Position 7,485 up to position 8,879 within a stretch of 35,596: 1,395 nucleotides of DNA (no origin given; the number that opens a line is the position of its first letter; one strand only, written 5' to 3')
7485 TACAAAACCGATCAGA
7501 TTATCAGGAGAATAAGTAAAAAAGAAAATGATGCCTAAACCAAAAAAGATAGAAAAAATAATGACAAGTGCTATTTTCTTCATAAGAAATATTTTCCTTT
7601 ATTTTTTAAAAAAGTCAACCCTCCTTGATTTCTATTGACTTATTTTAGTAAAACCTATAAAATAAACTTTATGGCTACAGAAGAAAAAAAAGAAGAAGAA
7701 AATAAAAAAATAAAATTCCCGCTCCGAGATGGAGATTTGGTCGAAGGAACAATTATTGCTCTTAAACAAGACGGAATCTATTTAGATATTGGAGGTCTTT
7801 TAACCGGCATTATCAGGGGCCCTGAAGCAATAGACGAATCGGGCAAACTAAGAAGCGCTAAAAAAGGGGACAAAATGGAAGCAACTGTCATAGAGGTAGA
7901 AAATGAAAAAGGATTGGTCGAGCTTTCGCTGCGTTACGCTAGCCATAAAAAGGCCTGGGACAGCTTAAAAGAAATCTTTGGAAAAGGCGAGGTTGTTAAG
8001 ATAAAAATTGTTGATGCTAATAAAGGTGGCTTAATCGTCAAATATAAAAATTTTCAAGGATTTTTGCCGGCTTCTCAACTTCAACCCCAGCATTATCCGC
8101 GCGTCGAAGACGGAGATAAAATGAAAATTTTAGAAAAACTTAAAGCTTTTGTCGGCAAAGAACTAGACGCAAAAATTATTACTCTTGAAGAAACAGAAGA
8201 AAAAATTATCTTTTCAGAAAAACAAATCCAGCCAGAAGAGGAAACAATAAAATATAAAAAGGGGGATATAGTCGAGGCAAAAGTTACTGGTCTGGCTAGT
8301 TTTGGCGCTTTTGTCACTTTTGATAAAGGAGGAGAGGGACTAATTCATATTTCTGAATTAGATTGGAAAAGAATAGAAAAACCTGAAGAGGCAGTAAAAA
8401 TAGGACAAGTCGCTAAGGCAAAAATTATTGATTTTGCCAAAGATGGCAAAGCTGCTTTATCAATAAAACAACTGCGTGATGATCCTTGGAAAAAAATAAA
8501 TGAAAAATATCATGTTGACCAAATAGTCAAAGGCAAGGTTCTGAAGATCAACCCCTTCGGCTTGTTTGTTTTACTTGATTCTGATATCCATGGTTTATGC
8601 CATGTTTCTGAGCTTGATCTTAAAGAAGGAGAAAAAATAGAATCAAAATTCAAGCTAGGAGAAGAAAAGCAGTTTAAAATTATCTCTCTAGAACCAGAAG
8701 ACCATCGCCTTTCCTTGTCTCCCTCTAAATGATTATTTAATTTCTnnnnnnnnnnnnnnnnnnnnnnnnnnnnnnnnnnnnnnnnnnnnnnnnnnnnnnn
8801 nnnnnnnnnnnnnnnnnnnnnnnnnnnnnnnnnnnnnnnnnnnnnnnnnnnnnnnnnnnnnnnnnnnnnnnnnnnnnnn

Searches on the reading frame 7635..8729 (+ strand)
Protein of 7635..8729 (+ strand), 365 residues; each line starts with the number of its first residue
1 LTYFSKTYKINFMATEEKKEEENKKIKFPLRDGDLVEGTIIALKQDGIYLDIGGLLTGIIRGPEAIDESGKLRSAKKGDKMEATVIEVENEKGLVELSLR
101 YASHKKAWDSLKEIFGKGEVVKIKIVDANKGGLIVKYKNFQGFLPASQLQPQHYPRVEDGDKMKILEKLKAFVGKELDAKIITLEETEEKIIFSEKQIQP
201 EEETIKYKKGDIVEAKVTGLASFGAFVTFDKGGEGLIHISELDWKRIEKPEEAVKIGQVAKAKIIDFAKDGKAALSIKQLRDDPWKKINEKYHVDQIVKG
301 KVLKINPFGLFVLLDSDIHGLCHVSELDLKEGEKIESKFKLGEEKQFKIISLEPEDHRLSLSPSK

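Call 34: search_protein_families(library=ncbifam, proteins=[window:7635-8729:+], max_evalue=0.00001)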
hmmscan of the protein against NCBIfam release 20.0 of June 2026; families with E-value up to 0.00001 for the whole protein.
window:7635-8729:+ (365 aa): 29 families (the best 25 are shown)
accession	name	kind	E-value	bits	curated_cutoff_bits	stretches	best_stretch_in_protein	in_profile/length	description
NF000907.0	PRK00087.1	equivalog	2.1e-81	274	624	1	9-362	280-631/671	bifunctional 4-hydroxy-3-methylbut-2-enyl diphosphate reductase/30S ribosomal protein S1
NF004952.0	PRK06299.1-2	equivalog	2e-74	251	524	1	26-362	41-372/580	30S ribosomal protein S1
NF005208.0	PRK06676.1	equivalog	4.5e-70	236.6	368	1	20-363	7-347/391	30S ribosomal protein S1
NF010379.0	PRK13806.1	equivalog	1.6e-61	208.5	648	1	24-362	26-361/491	30S ribosomal protein S1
NF005911.0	PRK07899.1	equivalog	3.1e-61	207.6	691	1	20-362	24-361/486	30S ribosomal protein S1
TIGR00717.1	rpsA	equivalog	1.3e-55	188.9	577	1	30-362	16-341/516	30S ribosomal protein S1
NF004953.0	PRK06299.1-3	equivalog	3.5e-55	187.4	720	1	24-362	37-367/580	30S ribosomal protein S1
NF004954.0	PRK06299.1-4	equivalog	9.5e-52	175.9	727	1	27-362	15-345/560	30S ribosomal protein S1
NF004955.0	PRK06299.1-5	equivalog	1.4e-45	155.6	878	1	30-361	25-351/566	30S ribosomal protein S1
NF004956.0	PRK06299.1-6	equivalog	6.9e-40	137.2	711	2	208-362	284-439/554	30S ribosomal protein S1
NF004951.0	PRK06299.1-1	equivalog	1e-39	136.4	918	1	22-361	12-344/556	30S ribosomal protein S1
NF040579.1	S1_dom_CvfD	subfamily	9.9e-39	132.1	117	2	207-289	1-84/113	CvfD/Ygs/GSP13 family RNA-binding post-transcriptional regulator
NF005639.0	PRK07400.1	equivalog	8.7e-36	123.4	460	1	20-291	19-278/318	30S ribosomal protein S1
NF005973.0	PRK08059.1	equivalog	1.7e-35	121.8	148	2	206-287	4-86/123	S1 domain-containing post-transcriptional regulator GSP13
NF008805.1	PRK11824.1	equivalog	6.1e-27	94.3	471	2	165-279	570-682/683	polyribonucleotide nucleotidyltransferase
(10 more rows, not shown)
